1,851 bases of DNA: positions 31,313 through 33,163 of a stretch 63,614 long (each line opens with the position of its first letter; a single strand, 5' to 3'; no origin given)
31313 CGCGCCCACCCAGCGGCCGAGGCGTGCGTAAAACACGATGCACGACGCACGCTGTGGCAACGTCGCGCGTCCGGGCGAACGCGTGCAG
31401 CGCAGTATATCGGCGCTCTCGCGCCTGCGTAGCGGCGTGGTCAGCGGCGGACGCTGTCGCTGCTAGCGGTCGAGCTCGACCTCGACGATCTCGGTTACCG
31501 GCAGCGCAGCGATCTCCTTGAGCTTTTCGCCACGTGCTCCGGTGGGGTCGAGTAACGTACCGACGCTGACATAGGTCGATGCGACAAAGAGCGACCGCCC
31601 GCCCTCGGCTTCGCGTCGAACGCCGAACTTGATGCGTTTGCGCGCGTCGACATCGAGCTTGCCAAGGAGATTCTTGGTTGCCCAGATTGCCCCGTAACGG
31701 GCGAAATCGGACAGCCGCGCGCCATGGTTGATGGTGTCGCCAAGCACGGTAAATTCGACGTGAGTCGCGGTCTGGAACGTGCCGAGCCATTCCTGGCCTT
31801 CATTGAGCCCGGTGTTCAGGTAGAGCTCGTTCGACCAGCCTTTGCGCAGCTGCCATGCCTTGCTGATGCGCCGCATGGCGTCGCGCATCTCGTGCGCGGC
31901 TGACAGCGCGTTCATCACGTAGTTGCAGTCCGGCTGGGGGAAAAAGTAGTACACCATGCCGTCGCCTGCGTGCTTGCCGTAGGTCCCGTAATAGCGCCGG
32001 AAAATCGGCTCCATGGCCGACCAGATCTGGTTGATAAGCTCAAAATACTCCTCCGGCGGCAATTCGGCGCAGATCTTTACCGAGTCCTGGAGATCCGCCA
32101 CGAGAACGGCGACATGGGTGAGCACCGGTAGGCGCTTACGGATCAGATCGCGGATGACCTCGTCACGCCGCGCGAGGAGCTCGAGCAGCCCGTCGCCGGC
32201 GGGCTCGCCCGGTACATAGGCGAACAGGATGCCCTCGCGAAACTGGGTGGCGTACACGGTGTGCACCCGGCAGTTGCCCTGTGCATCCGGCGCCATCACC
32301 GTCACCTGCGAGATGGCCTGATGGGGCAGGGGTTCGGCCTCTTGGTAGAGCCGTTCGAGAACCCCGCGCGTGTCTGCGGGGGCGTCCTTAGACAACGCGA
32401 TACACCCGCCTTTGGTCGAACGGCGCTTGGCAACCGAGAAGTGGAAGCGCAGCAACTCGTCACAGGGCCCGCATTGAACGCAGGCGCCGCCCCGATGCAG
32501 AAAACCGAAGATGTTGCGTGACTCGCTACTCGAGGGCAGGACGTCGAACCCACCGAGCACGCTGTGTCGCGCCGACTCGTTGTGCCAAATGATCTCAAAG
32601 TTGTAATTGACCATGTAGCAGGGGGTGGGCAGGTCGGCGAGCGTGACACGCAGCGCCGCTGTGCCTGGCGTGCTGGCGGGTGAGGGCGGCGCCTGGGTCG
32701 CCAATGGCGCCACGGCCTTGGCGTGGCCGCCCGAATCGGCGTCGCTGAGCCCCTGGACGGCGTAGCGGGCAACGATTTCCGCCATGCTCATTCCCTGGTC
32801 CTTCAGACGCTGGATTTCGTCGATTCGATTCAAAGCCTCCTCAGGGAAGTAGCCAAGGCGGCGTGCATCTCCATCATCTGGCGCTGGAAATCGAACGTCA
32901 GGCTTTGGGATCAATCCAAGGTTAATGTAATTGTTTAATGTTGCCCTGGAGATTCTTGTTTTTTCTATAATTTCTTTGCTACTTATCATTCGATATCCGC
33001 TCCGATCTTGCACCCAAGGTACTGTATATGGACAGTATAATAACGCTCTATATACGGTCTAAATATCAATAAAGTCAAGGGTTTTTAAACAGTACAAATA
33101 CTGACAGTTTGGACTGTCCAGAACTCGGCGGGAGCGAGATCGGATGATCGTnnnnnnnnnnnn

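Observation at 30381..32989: One-component fusion of a MerR DNA-binding domain, a Cys-motif sensor domain and a class III cyclase, placed upstream of a CDF metal-efflux gene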

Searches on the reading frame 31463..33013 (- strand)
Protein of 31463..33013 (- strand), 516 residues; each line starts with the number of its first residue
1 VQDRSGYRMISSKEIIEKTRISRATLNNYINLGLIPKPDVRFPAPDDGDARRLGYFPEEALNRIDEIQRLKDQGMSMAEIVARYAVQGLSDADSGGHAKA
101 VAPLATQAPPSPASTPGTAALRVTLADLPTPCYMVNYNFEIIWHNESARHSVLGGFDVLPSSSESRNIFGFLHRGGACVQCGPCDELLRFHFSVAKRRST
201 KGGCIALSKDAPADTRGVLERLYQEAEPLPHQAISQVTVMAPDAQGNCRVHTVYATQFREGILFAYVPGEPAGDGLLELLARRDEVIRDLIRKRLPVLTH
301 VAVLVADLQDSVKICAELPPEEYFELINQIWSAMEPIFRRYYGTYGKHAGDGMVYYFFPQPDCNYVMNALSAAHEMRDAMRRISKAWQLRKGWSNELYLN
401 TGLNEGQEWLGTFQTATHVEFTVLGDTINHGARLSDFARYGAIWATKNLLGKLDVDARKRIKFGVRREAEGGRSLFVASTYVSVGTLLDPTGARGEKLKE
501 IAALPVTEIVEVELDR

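Call 3: search_protein_families(library=pfam, proteins=[window:31463-33013:-], max_evalue=1)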
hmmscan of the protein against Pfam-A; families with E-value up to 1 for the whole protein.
window:31463-33013:- (516 aa): 6 families
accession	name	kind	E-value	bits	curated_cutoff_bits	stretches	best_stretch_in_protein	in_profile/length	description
PF00211.25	Guanylate_cyc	-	1e-06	28.9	21.9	1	300-458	8-157/183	Adenylate and Guanylate cyclase catalytic domain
PF13411.12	MerR_1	-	5.5e-06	26.8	21.6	1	11-80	2-62/69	MerR HTH family regulatory protein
PF00376.29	MerR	-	0.022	15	28.2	1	13-38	3-28/38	MerR family regulatory protein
PF13171.11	DUF4004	-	0.13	13.1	27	1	9-84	2-74/197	Protein of unknown function (DUF4004)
PF08279.18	HTH_11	-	0.17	12.3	25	1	10-31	16-37/55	HTH domain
PF02796.21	HTH_7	-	0.61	10.7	23.8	0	62-84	9-31/45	Helix-turn-helix domain of resolvase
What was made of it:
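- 32756..32989 (-): MerR-type winged HTH (aa 9-86 in 516-aa numbering). The recognition helix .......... is almost invariant across the family. Pfam MerR_1 26.8 bits (call 3).
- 31634..32125 (-): Class III (IIIb-type) adenylate cyclase catalytic domain (aa 297-460): D307, K347, D351, T422, N429, R433. Pfam hit (call 3).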

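Call 4: search_protein_families(library=ncbifam, proteins=[window:31463-33013:-], max_evalue=1)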
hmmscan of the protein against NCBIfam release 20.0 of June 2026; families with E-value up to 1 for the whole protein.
window:31463-33013:- (516 aa): 1 family
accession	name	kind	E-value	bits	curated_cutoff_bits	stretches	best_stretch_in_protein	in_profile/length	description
NF033499.1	Xis_Gifsy_1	exception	0.19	11.8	60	0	1-46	1-42/92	excisionase Xis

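Call 5: find_homologous_proteins(query=window:31463-33013:-, max_evalue=0.001)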
Query window:31463-33013:- (516 aa): 2597 proteins with E <= 0.001 among 8000 candidates; the best 120 are listed.
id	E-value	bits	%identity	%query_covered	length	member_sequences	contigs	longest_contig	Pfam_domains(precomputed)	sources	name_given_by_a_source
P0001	0.0e+0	1055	91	98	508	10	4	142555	PF13411.13,PF00211.26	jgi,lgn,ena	-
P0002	4.8e-285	964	81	100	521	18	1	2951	PF13411.13,PF00211.26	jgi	-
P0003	1.7e-280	949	82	98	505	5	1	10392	PF13411.13,PF00211.26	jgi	-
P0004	9.7e-280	946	81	98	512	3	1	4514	PF13411.13,PF00211.26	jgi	-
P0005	7.8e-279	943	80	98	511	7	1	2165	PF13411.13,PF00211.26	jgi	jgi:adenylate cyclase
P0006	7.4e-277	937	81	98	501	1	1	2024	PF13411.13,PF00211.26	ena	-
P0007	1.5e-276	936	80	98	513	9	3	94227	PF13411.13,PF00211.26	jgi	-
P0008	9.0e-276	933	81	98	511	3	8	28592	PF13411.13,PF00211.26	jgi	jgi:adenylate cyclase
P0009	1.9e-275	932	81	98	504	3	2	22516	PF00211.26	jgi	-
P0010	1.0e-274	930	79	100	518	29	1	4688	PF13411.13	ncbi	-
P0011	1.3e-272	923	80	98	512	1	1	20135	PF13411.13,PF00211.26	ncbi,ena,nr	ncbi:MAG: adenylate/guanylate cyclase domain-containing protein [Burkholderiales bacterium]|nr:adeny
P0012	3.2e-272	922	79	99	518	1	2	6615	PF13411.13,PF00211.26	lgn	-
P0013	6.4e-268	907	77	98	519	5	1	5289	PF13411.13,PF00211.26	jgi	jgi:adenylate cyclase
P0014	1.3e-230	784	69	97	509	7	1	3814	PF13411.13,PF00211.26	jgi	jgi:adenylate cyclase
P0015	1.9e-229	781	71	93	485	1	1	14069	PF13411.13,PF00211.26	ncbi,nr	ncbi:MAG TPA: adenylate/guanylate cyclase domain-containing protein, partial [Burkholderiales bacter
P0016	4.0e-226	770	66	98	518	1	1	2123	PF00211.26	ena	-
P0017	1.8e-225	767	68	98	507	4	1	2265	PF13411.13,PF00211.26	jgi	jgi:class 3 adenylate cyclase/DNA-binding transcriptional MerR regulator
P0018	1.7e-222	758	65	98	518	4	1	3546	PF00211.26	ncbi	-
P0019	6.9e-219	746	65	98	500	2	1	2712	PF13411.13,PF00211.26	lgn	-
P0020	1.1e-211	722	69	89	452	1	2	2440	PF00211.26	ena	-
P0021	1.1e-208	712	85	70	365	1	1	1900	PF00211.26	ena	-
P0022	7.5e-207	706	63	98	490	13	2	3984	PF13411.13,PF00211.26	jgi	-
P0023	2.2e-206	704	64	98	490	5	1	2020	PF13411.13,PF00211.26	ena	-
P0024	2.4e-206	704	64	98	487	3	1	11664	PF13411.13,PF00211.26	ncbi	-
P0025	8.5e-205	699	63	98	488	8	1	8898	PF13411.13,PF00211.26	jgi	-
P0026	2.9e-204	697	63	98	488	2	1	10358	PF13411.13,PF00211.26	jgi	-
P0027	1.0e-203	696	64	98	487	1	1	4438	PF13411.13,PF00211.26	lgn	-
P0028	1.6e-202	692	61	98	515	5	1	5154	PF00211.26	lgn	-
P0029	1.7e-199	682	62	98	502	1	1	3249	PF00211.26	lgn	-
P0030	2.0e-197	675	61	98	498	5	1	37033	PF00211.26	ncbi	-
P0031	4.0e-197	674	67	84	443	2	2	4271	PF00211.26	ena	-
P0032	6.2e-195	667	61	98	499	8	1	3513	PF00211.26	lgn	-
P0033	1.0e-194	666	67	84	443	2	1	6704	PF00211.26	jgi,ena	-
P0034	2.0e-193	662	60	98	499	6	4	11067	PF00211.26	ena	-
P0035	2.3e-191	655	60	98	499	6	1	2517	PF00211.26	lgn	-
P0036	8.4e-190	650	66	85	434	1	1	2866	PF00211.26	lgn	-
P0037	1.3e-189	649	58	98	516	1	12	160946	PF00211.26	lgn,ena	-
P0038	4.4e-189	647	60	98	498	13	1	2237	PF00211.26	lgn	-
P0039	5.9e-187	640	57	98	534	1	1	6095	PF00211.26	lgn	-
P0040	1.1e-186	639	67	84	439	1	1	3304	PF00211.26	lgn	-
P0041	6.1e-183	627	58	98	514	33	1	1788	PF00211.26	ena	-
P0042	9.5e-183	626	57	97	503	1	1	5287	PF00211.26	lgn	-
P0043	9.6e-181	620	65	85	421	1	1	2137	PF00211.26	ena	-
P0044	3.8e-179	615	65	86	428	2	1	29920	PF00211.26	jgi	jgi:class 3 adenylate cyclase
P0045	4.5e-178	611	55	98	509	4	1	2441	PF00211.26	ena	-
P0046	4.3e-176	605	55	98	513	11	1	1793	PF00211.26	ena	-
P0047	7.8e-176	604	55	98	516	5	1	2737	PF13411.13,PF02796.22,PF00211.26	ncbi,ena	-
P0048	9.5e-176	603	54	98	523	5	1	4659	PF13411.13,PF00211.26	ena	-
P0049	9.7e-176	603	54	98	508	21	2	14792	PF00211.26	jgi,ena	-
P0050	2.4e-174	599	55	98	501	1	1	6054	PF13411.13,PF00211.26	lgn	-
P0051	3.8e-174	598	55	98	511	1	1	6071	PF00211.26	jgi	jgi:adenylate cyclase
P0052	8.9e-174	597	55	98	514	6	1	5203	PF13411.13,PF00211.26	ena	-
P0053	1.0e-173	597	57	98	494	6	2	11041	PF00211.26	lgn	-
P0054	2.2e-173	596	52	98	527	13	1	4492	PF13411.13,PF00211.26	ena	-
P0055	2.8e-173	595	53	98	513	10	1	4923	PF13411.13,PF00211.26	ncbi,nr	ncbi:MAG: MerR family transcriptional regulator [Betaproteobacteria bacterium]|nr:MAG: MerR family t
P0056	3.9e-173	595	54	98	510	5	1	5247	PF00211.26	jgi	-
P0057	8.3e-173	594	55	97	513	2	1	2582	PF00211.26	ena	-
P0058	8.7e-173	594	54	98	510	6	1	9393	PF00211.26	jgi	-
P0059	9.8e-173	593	53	98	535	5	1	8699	PF00211.26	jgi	jgi:adenylate cyclase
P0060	1.8e-172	593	53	98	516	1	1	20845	PF13411.13,PF00211.26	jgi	jgi:adenylate cyclase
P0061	2.7e-172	592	54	98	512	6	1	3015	PF00211.26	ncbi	-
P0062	3.6e-172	592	55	98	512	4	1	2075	PF00211.26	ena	-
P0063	4.7e-172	591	53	97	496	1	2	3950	PF00211.26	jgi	-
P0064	4.8e-172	591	55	97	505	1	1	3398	PF00211.26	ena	-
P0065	6.7e-172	591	55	98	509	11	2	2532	PF13411.13,PF00211.26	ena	-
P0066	7.0e-172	591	55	98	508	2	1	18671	PF13411.13,PF00211.26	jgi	-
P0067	9.9e-172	590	54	97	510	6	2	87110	PF00211.26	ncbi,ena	-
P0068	1.0e-171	590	55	98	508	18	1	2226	PF13411.13,PF00211.26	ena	-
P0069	1.5e-171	590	54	98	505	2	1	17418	PF00211.26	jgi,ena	-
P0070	1.8e-171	589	55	98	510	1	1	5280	PF00211.26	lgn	-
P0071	2.5e-171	589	53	98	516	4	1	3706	PF13411.13,PF00211.26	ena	-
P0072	3.3e-171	588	54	98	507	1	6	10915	PF13411.13,PF00211.26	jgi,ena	-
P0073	4.1e-171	588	53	98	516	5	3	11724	PF13411.13,PF00211.26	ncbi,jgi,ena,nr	ncbi:MAG TPA: adenylate/guanylate cyclase domain-containing protein [Burkholderiales bacterium]|nr:a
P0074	8.2e-171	587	55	98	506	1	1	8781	PF00211.26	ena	-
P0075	1.7e-170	586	54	98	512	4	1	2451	PF00211.26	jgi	-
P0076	2.0e-170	586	55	98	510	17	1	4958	PF13411.13,PF00211.26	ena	-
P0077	2.1e-170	586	53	98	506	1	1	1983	PF13411.13,PF00211.26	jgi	-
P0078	2.2e-170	586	55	98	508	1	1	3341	PF13411.13,PF00211.26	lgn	-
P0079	2.9e-170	585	53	98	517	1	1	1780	PF00211.26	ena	-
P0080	3.2e-170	585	54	98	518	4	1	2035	PF00211.26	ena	-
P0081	4.3e-170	585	56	98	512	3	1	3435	PF13411.13,PF00211.26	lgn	-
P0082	4.5e-170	585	52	98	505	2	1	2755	PF13411.13,PF00211.26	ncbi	-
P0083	5.6e-170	584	54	98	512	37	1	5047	PF13411.13,PF00211.26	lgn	-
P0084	8.0e-170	584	54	98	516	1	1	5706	PF00211.26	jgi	jgi:adenylate cyclase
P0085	9.7e-170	584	54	97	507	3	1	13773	PF00211.26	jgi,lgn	jgi:class 3 adenylate cyclase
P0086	1.2e-169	583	54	98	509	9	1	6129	PF00211.26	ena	-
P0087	1.2e-169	583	54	98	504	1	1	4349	PF00211.26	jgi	-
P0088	1.6e-169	583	54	97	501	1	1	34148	PF00211.26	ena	-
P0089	1.7e-169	583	54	98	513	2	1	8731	PF00211.26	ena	-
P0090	2.8e-169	582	53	98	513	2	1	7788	PF13411.13,PF00211.26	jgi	-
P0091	3.3e-169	582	54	98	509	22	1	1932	PF00211.26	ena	-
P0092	4.1e-169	582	54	98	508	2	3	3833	PF13411.13,PF00211.26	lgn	-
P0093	4.9e-169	581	55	98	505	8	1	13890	PF00211.26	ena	-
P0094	6.8e-169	581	53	98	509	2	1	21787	PF13411.13,PF00211.26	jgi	jgi:adenylate cyclase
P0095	1.0e-168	580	53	98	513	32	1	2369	PF00211.26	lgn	-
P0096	1.1e-168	580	54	98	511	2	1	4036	PF00211.26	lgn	-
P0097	2.0e-168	579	63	79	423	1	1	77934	PF00211.26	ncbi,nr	ncbi:MAG: adenylate/guanylate cyclase domain-containing protein [Betaproteobacteria bacterium]|nr:ad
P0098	3.8e-168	578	54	98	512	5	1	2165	PF13411.13,PF00211.26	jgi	-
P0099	4.3e-168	578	53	98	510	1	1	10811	PF00211.26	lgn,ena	-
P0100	4.4e-168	578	54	98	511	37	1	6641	PF13411.13,PF00211.26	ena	-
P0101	7.2e-168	577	54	98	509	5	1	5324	PF00211.26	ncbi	-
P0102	9.3e-168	577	53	98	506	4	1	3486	PF00211.26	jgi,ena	-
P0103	1.0e-167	577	55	98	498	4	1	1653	PF13411.13,PF00211.26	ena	-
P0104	1.8e-167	576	54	98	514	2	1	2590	PF13411.13,PF00211.26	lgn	-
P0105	2.4e-167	576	54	98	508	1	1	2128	PF13411.13,PF00211.26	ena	-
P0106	2.5e-167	576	53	98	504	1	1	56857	PF00211.26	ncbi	-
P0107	2.7e-167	575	53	98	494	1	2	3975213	PF13411.13,PF00211.26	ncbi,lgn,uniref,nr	ncbi:adenylate/guanylate cyclase domain-containing protein [Azospira restricta]|uniref:Guanylate cyc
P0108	4.5e-167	575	54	98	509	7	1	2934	PF00211.26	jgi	-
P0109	8.3e-167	574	52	98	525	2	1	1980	PF00211.26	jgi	-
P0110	1.1e-166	574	54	96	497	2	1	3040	PF13411.13,PF00211.26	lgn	-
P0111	1.2e-166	573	60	85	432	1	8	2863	PF00211.26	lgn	-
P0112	1.6e-166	573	48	98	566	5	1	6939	PF00211.26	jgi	jgi:class 3 adenylate cyclase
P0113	4.2e-166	572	52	98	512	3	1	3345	PF13411.13,PF00211.26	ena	-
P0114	8.1e-166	571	52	98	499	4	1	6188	PF00211.26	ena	-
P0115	1.1e-165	570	53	98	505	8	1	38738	PF13411.13,PF00211.26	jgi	jgi:adenylate cyclase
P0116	1.2e-165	570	54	98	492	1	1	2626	PF00211.26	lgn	-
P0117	1.3e-165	570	52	98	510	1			PF13411.13,PF00211.26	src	-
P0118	1.6e-165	570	54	98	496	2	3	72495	PF13411.13,PF00211.26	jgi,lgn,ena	-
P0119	3.4e-165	569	54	98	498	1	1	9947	PF00211.26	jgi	jgi:adenylate cyclase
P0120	3.4e-165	569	53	98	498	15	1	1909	PF00211.26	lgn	-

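Call 10: find_related_loci(query=A1, collection=genome_contigs, flank=10000)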
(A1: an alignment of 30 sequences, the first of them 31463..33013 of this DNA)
Query A1 (516 aa) in genome_contigs; peptide patterns used: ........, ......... (x = any residue, [..] = any of these).
598 stretches matched a pattern (row limit reached: there are more); 588 encode a relative of the query (tblastn E <= 1e-3); the best 80 are kept; 80 distinct loci.
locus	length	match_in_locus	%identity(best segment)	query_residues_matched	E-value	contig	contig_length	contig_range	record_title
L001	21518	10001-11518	88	4-515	0e+0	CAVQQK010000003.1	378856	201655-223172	MAG: uncultured beta proteobacterium isolate MFD09779.bin.2.173 genome assembly, contig: contig_21917, whole genome shot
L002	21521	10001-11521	81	9-512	0e+0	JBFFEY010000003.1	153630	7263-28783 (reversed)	MAG: Burkholderiales bacterium isolate Mix_mud14.2021.12.3 k141_2446240_length_153630_cov_14.5739, whole genome shotgun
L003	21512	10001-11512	60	9-512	0e+0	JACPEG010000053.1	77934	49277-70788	MAG: Betaproteobacteria bacterium isolate NC_groundwater_329_Ag_B-0.1um_65_19 GD18-4_B1_scaffold_1467697, whole genome s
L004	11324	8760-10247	59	6-512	0e+0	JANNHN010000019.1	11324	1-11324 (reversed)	MAG: Betaproteobacteria bacterium isolate SOY_6_C_metabat_252 SOY_6_C_k141_3211292, whole genome shotgun sequence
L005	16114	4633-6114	58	9-513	0e+0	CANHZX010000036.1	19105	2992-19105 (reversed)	MAG: Betaproteobacteria bacterium isolate RE-4nov15-132 genome assembly, contig: RE-4nov15-C3824, whole genome shotgun s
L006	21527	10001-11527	55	8-514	0e+0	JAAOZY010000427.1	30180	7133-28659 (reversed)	MAG: Betaproteobacteria bacterium isolate AHI8 k141_1431652, whole genome shotgun sequence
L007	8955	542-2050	56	9-515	0e+0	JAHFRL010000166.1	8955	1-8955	MAG: Betaproteobacteria bacterium isolate nzgw573 NODE_1837_length_8956_cov_16.856593, whole genome shotgun sequence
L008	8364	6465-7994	54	7-512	0e+0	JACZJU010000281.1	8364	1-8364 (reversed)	MAG: Burkholderiales bacterium isolate MAG27 betaproteobacteria_2_contig_1276055, whole genome shotgun sequence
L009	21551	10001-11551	53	8-513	0e+0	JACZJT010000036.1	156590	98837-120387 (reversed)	MAG: Burkholderiales bacterium isolate MAG26 betaproteobacteria_1_contig_689229, whole genome shotgun sequence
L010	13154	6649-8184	54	4-513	0e+0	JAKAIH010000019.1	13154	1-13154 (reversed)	MAG: Proteobacteria bacterium isolate WY3.bin19 NODE_8483_length_13154_cov_2.402165, whole genome shotgun sequence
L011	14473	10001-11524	55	8-513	0e+0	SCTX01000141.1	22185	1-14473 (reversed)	MAG: Betaproteobacteria bacterium isolate FW602_bin.10 FW602_bin.10-108194, whole genome shotgun sequence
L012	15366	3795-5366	52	9-512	3e-180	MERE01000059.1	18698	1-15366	MAG: Betaproteobacteria bacterium RIFCSPLOWO2_02_FULL_68_150 rifcsplowo2_02_scaffold_20195, whole genome shotgun sequenc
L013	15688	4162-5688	54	9-513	4e-180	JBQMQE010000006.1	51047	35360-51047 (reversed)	MAG: Burkholderiales bacterium isolate SAF384-004 bin5.fa-6, whole genome shotgun sequence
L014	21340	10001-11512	54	9-514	3e-180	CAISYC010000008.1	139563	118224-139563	MAG: uncultured beta proteobacterium isolate MJ-time_bin-8966 genome assembly, contig: bin-8966:08/74, whole genome shot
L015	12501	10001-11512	55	9-516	2e-179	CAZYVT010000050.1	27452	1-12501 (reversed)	MAG TPA_asm: uncultured Enterobacteriaceae bacterium isolate SRP119689_co1_1 genome assembly, contig: NODE_2182_length_2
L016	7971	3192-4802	53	4-514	8e-180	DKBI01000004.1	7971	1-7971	MAG TPA_asm: Betaproteobacteria bacterium UBA6904 UBA6904_contig_9853, whole genome shotgun sequence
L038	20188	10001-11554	53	9-513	8e-170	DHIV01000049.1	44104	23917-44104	MAG TPA_asm: Gallionella sp. UBA4737 UBA4737_contig_6330, whole genome shotgun sequence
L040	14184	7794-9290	53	7-512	1e-169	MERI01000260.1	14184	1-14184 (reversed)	MAG: Betaproteobacteria bacterium RIFCSPLOWO2_12_FULL_62_58 rifcsplowo2_12_scaffold_8399, whole genome shotgun sequence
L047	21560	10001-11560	52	9-513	6e-169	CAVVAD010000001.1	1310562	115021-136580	MAG: uncultured beta proteobacterium isolate MFD04428.bin.1.66 genome assembly, contig: contig_22921, whole genome shotg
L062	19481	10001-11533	53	7-513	2e-172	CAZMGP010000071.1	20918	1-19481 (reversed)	MAG TPA_asm: uncultured Enterobacteriaceae bacterium isolate SRP093762_co1_12 genome assembly, contig: NODE_1547_length_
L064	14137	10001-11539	50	4-513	6e-165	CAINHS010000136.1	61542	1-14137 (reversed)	MAG: uncultured beta proteobacterium isolate Day6-2_bin-321 genome assembly, contig: bin-321:136/151, whole genome shotg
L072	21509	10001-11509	51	8-512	6e-163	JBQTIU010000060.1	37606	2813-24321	MAG: Pseudomonadota bacterium isolate SAR270 c_000000037003, whole genome shotgun sequence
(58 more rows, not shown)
